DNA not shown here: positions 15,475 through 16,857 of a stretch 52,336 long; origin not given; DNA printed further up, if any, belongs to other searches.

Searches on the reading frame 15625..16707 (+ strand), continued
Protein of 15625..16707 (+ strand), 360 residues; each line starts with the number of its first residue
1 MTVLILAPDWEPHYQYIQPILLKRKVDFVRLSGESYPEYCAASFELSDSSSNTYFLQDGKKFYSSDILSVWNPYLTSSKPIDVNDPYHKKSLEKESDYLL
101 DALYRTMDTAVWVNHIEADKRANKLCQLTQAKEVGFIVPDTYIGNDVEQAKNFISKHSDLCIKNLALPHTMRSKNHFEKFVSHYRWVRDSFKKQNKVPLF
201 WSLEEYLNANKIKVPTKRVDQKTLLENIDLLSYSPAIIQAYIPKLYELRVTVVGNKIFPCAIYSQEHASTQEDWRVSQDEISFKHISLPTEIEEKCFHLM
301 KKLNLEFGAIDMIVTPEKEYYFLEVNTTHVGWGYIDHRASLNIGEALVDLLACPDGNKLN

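Call 70: find_related_loci(query=A2, collection=genome_contigs, flank=6000)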
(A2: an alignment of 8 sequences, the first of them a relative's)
Query A2 (360 aa) in genome_contigs; peptide patterns used: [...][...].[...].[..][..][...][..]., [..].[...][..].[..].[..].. (x = any residue, [..] = any of these).
286 stretches matched a pattern; 253 encode a relative of the query (tblastn E <= 1e-3); the best 80 are kept; 80 distinct loci.
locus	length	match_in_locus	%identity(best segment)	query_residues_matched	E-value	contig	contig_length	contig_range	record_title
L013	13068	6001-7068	34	3-356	4e-58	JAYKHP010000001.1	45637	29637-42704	MAG: Vampirovibrionales bacterium isolate 227732 NODE_776774, whole genome shotgun sequence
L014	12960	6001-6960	33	1-352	2e-51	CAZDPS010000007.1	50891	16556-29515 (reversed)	MAG TPA_asm: uncultured Candidatus Saccharibacteria bacterium isolate SRP300315_co1_23 genome assembly, contig: NODE_327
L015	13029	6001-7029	32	1-351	2e-51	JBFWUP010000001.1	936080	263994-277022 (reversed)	MAG: Candidatus Melainabacteria bacterium isolate CA_2019_TPBF_73 NODE_36_length_936080_cov_47.029056_TPBF, whole genome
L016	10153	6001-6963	31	3-357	1e-46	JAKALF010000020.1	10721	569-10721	MAG: bacterium isolate WY5.bin119 NODE_10801_length_10721_cov_1.539928, whole genome shotgun sequence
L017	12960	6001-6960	32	3-353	9e-47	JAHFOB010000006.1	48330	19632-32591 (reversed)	MAG: Candidatus Zambryskiibacteriota bacterium isolate nzgw494 NODE_261_length_48331_cov_3.960071, whole genome shotgun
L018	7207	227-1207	32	3-358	4e-46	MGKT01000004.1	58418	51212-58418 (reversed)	MAG: Candidatus Yanofskybacteria bacterium RIFCSPLOWO2_02_FULL_44_18 rifcsplowo2_02_scaffold_478, whole genome shotgun s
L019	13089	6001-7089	32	1-356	3e-45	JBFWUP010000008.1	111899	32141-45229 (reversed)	MAG: Candidatus Melainabacteria bacterium isolate CA_2019_TPBF_73 NODE_1582_length_111899_cov_47.281895_TPBF, whole geno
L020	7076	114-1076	31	3-351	6e-45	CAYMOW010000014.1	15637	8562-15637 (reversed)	MAG TPA_asm: uncultured Candidatus Saccharibacteria bacterium isolate SRP329715_co1_140 genome assembly, contig: NODE_56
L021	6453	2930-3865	31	3-351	5e-44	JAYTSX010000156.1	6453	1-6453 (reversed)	MAG: Elusimicrobiota bacterium isolate GFS_5282 GFS_5282_155, whole genome shotgun sequence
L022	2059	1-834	34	46-352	3e-44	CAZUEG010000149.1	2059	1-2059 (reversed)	MAG TPA_asm: uncultured Candidatus Saccharibacteria bacterium isolate binchicken_co387_178 genome assembly, contig: NODE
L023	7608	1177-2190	31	3-352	2e-41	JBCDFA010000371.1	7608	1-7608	MAG: Chloroflexota bacterium isolate P01_G01_bin.9 k141_1915693_length_7608_cov_14.6657, whole genome shotgun sequence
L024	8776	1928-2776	32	43-354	1e-41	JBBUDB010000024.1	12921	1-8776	MAG: Patescibacteria group bacterium isolate H51-bin005_1 H51_bin005_1_000000000024, whole genome shotgun sequence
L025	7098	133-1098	34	3-353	2e-52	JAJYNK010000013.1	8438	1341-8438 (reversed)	MAG: bacterium isolate DBS2-4.bin65 NODE_15483_length_8438_cov_1.43509, whole genome shotgun sequence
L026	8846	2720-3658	31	3-351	7e-41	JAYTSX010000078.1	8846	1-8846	MAG: Elusimicrobiota bacterium isolate GFS_5282 GFS_5282_77, whole genome shotgun sequence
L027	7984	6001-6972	28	2-354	2e-40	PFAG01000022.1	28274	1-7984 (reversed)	MAG: Candidatus Colwellbacteria bacterium CG10_big_fil_rev_8_21_14_0_10_41_28 CG10_8_21_14_0.10_scaffold_7991_c, whole g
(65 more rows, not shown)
